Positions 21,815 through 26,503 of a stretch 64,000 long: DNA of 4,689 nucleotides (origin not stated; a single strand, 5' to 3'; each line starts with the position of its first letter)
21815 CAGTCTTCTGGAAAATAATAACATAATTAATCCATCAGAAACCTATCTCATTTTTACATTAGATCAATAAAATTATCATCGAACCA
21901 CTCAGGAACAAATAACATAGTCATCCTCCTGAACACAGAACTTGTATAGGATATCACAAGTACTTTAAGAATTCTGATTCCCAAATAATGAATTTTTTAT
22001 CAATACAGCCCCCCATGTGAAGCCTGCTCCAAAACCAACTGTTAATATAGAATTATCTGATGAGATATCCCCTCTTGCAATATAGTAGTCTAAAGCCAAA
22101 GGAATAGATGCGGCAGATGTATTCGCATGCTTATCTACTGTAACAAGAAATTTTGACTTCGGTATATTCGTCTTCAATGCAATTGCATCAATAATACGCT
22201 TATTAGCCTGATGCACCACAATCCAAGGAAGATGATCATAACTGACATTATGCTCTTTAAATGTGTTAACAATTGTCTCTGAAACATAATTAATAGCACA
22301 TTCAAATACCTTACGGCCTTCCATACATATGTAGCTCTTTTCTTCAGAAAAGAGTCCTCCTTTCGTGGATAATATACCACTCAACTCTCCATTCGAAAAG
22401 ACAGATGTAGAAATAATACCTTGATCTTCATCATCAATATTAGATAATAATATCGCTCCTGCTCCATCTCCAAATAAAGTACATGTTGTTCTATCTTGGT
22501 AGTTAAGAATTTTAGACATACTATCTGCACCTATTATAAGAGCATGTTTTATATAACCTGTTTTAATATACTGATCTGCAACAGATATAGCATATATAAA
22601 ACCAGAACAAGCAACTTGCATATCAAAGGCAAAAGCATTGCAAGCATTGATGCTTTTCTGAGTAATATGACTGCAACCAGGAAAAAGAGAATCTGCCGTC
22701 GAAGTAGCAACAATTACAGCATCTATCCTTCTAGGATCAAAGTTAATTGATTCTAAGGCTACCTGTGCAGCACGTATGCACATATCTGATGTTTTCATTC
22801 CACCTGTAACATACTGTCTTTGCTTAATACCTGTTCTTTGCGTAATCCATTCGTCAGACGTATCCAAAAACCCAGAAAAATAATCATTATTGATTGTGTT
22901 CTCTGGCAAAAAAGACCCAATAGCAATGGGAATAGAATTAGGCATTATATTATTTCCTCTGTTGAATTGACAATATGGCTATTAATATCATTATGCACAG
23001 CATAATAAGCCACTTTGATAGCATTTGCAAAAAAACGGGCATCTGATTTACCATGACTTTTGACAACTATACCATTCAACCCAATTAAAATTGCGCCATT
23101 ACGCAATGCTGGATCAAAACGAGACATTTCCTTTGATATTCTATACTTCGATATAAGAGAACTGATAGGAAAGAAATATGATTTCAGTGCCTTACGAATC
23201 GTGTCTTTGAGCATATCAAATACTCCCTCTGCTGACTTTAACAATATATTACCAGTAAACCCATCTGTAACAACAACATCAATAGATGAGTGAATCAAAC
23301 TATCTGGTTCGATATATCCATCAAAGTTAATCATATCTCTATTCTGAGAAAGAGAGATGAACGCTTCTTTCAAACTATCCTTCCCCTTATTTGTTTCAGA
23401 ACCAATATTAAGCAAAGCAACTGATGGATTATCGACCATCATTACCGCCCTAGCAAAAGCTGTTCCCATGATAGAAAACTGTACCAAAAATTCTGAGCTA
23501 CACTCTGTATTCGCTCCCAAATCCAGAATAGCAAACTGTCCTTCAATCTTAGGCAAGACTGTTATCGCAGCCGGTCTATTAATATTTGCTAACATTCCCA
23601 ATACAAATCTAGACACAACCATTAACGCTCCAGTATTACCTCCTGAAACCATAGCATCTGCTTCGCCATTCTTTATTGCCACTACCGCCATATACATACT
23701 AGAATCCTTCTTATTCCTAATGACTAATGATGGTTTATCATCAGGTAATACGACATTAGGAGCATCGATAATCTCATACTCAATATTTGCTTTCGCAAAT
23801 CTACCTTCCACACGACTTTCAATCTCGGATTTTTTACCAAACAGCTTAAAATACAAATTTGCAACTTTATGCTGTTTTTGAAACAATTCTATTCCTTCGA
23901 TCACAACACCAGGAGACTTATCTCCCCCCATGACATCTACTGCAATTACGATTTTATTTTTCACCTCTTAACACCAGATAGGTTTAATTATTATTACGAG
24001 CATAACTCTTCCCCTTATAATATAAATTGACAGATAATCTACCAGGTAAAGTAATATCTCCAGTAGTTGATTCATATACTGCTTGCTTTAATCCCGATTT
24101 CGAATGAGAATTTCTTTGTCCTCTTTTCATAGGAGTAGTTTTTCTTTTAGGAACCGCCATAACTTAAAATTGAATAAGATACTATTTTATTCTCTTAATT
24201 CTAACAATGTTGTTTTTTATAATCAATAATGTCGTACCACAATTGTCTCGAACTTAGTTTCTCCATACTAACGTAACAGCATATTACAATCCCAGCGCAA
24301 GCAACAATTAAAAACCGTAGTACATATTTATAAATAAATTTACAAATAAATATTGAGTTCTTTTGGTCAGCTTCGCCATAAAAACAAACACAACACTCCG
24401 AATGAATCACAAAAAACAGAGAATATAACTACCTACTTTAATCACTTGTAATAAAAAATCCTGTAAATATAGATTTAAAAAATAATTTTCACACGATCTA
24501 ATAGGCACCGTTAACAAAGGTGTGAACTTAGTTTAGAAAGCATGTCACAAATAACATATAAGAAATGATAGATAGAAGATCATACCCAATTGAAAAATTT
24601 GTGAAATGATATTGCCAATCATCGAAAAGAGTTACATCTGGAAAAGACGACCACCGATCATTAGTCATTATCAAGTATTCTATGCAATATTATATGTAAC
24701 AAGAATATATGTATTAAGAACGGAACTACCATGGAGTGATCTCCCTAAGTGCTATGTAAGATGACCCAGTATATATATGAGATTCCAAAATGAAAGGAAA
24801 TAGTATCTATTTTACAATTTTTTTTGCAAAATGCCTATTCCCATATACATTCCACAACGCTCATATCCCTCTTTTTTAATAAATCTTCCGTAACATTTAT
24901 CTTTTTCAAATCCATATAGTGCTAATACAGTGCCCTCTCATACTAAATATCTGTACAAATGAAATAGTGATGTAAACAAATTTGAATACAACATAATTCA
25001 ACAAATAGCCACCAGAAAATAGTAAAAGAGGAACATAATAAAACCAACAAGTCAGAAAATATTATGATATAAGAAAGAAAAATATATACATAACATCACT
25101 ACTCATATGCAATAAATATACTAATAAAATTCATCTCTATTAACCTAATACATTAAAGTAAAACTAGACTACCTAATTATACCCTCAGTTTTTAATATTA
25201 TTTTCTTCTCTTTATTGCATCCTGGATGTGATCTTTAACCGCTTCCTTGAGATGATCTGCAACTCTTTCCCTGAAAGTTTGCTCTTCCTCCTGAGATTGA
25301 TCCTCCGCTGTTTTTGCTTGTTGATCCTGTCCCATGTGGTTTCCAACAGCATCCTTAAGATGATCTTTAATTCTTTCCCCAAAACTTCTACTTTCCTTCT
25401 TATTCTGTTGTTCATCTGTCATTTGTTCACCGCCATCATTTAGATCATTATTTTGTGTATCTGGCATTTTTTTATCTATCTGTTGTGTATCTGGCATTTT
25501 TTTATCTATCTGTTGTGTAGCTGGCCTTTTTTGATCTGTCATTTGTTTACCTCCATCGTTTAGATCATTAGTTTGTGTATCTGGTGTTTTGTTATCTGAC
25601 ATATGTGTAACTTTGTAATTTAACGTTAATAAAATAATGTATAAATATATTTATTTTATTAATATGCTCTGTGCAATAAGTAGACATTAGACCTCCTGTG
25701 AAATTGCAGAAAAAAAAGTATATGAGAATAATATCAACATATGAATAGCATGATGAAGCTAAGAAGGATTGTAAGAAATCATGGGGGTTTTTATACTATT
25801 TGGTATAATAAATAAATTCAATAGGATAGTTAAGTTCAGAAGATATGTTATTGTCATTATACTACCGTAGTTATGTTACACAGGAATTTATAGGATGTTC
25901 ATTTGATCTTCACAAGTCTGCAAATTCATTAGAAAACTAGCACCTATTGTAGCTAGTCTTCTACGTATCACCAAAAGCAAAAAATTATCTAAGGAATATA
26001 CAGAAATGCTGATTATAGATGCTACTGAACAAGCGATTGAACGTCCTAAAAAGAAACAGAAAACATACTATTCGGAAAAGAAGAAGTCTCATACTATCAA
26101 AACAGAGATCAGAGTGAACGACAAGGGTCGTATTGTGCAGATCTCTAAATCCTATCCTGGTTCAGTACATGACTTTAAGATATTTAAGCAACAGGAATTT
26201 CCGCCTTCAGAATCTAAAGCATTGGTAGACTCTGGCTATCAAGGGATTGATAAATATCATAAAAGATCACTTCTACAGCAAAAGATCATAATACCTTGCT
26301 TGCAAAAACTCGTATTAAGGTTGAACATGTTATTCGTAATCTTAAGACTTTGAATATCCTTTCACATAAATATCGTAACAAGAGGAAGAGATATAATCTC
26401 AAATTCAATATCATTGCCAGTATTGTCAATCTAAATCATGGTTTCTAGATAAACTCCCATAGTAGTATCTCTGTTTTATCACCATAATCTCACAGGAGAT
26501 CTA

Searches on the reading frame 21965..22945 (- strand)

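Call 66: search_protein_families(library=pfam, proteins=[window:21965-22945:-], max_evalue=0.001)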
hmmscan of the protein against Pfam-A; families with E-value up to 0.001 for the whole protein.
window:21965-22945:- (326 aa): 3 families
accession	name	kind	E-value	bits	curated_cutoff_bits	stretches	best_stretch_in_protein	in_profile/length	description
PF08545.16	ACP_syn_III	-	4.7e-30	103.8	24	1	107-186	1-80/80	3-Oxoacyl-[acyl-carrier-protein (ACP)] synthase III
PF08541.16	ACP_syn_III_C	-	7.2e-29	100.2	26.6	1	230-317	2-89/90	3-Oxoacyl-[acyl-carrier-protein (ACP)] synthase III C terminal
PF00108.29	Thiolase_N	-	1.3e-06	28.4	26.4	1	36-151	7-123/260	Thiolase, N-terminal domain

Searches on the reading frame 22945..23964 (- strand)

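Call 66: search_protein_families(library=pfam, proteins=[window:22945-23964:-], max_evalue=0.001)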
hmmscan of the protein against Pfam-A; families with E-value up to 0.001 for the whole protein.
window:22945-23964:- (339 aa): 2 families
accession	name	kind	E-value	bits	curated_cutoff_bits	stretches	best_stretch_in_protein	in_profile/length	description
PF02504.20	FA_synthesis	-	1.9e-90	303.7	29.1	1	6-328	2-322/324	Fatty acid synthesis protein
PF01515.24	PTA_PTB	-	2.3e-06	27.7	24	1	88-225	103-244/319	Phosphate acetyl/butaryl transferase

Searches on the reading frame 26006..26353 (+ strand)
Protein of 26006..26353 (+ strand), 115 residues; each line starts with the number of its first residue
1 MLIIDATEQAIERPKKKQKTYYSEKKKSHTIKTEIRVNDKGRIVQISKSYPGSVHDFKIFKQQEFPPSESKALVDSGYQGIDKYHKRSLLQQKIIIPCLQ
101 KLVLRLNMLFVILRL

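Call 34: search_protein_families(library=pfam, proteins=[window:26006-26353:+], max_evalue=0.001)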
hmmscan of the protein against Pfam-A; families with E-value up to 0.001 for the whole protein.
window:26006-26353:+ (115 aa): 2 families
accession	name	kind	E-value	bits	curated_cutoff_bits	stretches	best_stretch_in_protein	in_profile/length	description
PF13359.12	DDE_Tnp_4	-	5.6e-17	62.2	24.8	1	4-84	1-90/158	DDE superfamily endonuclease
PF01609.27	DDE_Tnp_1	-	1.1e-10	42.1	23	1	2-86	7-94/200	Transposase DDE domain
